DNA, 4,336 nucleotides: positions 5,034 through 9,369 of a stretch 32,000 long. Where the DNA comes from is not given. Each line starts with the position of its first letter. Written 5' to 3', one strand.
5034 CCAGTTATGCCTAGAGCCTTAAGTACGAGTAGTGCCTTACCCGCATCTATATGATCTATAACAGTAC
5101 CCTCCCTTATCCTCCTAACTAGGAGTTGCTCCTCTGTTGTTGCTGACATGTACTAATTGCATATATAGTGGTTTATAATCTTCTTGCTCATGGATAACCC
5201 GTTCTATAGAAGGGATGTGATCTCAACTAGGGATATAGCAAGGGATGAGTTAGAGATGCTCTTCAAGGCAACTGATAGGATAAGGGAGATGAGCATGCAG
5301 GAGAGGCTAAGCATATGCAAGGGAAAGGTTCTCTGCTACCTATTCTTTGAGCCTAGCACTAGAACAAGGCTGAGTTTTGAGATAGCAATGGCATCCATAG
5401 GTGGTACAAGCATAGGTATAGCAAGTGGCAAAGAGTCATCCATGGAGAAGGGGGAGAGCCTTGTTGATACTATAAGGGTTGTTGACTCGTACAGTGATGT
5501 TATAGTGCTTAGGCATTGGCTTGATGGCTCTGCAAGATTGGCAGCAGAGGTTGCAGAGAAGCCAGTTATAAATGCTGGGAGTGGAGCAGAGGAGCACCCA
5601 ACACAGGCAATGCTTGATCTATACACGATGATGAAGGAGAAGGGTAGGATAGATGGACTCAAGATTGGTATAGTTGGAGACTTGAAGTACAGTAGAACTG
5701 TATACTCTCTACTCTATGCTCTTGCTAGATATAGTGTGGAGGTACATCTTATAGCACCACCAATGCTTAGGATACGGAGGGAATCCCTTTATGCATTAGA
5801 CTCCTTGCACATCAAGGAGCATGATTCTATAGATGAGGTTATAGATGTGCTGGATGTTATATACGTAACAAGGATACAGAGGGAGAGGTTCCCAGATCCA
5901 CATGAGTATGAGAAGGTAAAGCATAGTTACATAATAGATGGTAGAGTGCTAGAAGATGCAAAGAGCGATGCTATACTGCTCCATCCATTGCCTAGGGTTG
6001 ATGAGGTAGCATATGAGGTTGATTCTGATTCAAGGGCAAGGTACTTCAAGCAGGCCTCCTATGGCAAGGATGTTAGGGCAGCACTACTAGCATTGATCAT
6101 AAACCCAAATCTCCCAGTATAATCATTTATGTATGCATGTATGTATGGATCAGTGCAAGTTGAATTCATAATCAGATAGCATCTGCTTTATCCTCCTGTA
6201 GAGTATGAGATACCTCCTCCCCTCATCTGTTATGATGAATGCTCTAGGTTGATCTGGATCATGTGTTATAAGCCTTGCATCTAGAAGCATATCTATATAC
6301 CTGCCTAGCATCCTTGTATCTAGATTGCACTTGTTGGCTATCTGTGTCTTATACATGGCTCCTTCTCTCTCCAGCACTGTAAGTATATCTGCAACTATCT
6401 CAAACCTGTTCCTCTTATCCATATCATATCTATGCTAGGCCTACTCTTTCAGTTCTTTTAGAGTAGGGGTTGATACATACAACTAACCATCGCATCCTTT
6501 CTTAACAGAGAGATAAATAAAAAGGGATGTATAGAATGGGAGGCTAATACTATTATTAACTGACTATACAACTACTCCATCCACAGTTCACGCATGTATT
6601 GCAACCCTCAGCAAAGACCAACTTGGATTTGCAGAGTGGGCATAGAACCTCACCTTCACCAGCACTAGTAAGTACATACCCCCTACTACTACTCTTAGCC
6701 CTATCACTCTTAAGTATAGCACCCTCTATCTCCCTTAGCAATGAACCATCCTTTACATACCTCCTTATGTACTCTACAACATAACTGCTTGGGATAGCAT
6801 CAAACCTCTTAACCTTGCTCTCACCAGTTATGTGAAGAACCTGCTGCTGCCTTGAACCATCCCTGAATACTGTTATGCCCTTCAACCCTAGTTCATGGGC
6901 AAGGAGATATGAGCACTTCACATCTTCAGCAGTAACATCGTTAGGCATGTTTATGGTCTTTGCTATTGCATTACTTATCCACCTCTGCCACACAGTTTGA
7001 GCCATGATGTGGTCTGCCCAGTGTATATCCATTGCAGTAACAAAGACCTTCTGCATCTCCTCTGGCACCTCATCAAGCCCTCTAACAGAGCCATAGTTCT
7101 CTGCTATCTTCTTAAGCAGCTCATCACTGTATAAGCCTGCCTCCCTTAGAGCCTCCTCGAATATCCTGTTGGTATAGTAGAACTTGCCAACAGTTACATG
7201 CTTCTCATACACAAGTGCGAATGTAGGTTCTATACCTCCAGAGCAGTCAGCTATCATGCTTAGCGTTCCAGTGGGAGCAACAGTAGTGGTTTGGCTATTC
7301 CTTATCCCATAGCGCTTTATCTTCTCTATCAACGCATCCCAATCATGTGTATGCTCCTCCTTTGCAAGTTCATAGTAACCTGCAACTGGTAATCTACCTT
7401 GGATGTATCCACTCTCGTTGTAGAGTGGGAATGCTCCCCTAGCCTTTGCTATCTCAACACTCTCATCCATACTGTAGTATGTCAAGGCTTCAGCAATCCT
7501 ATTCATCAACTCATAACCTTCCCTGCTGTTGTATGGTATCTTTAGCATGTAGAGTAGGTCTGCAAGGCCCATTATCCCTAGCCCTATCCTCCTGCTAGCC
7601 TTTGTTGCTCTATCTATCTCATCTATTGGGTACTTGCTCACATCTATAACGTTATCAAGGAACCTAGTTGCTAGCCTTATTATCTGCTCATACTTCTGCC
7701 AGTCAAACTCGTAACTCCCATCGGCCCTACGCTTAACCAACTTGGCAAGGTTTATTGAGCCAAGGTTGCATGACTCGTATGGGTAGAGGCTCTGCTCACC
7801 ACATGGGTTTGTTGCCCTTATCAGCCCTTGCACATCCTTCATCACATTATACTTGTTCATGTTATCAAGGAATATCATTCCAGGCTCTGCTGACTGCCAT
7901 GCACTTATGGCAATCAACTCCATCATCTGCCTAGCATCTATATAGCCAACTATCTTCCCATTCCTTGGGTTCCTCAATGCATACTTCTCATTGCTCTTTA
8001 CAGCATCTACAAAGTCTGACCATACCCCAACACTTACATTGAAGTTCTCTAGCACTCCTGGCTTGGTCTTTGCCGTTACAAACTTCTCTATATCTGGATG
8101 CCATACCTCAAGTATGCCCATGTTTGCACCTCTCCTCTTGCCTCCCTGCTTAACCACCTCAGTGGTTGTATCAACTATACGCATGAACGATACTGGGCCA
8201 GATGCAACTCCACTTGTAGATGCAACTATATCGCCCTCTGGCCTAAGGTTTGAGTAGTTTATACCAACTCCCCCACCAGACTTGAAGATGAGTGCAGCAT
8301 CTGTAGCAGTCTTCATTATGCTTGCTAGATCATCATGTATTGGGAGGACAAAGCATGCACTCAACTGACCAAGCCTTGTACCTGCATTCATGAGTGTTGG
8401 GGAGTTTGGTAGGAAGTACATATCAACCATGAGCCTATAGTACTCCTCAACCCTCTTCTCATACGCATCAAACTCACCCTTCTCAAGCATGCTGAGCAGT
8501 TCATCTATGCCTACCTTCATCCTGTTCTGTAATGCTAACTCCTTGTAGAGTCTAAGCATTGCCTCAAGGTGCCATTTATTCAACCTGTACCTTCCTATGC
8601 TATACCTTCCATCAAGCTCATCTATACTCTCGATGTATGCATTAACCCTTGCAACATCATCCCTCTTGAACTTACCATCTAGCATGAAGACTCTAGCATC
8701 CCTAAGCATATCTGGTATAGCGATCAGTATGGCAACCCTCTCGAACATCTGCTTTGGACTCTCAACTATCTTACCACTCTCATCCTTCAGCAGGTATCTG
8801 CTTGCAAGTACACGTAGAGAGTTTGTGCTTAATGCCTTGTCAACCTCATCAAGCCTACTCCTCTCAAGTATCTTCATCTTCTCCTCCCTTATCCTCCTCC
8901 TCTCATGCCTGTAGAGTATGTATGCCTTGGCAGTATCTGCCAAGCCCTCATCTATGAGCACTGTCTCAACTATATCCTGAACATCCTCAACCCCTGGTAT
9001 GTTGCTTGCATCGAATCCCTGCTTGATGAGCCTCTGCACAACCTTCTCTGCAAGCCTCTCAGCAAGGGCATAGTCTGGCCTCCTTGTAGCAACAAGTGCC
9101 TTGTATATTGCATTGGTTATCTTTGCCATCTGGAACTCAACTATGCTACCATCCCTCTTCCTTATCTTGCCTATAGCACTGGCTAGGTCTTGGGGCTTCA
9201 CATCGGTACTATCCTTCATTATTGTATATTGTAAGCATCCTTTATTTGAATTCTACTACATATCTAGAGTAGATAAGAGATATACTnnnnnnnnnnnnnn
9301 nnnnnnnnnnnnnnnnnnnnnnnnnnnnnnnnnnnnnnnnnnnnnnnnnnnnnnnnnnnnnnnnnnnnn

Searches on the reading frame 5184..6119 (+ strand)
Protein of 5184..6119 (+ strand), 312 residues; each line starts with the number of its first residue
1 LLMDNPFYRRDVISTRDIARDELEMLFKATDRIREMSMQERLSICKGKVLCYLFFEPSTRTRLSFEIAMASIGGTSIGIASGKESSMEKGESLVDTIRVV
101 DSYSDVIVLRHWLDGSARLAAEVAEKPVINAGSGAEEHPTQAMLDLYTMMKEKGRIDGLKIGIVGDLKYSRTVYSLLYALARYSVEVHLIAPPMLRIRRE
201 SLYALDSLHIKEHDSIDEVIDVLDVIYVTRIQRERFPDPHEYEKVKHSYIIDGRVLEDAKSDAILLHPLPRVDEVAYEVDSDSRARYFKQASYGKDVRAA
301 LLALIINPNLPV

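Call 37: search_protein_families(library=pfam, proteins=[window:5184-6119:+], max_evalue=0.00001)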
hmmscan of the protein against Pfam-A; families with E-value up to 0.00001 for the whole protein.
window:5184-6119:+ (312 aa): 2 families
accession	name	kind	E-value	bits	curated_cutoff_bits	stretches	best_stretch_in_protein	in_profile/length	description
PF02729.26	OTCace_N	-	7.3e-43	146.6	29.9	1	10-150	1-147/148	Aspartate/ornithine carbamoyltransferase, carbamoyl-P binding domain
PF00185.30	OTCace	-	9.8e-29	100.9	29.4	1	157-304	1-156/157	Aspartate/ornithine carbamoyltransferase, Asp/Orn binding domain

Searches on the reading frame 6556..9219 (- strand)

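Call 37: search_protein_families(library=pfam, proteins=[window:6556-9219:-], max_evalue=0.00001)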
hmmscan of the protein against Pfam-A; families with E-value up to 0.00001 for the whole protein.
window:6556-9219:- (887 aa): 3 families
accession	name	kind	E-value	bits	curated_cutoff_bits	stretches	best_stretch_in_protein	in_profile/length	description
PF02867.20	Ribonuc_red_lgC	-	1.6e-156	522.5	23.9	1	287-784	1-522/523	Ribonucleotide reductase, barrel domain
PF00317.26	Ribonuc_red_lgN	-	2.3e-22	79.2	28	1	130-284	3-77/77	Ribonucleotide reductase, all-alpha domain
PF03477.21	ATP-cone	-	8.4e-21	74.8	25.8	1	18-108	2-87/88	ATP cone domain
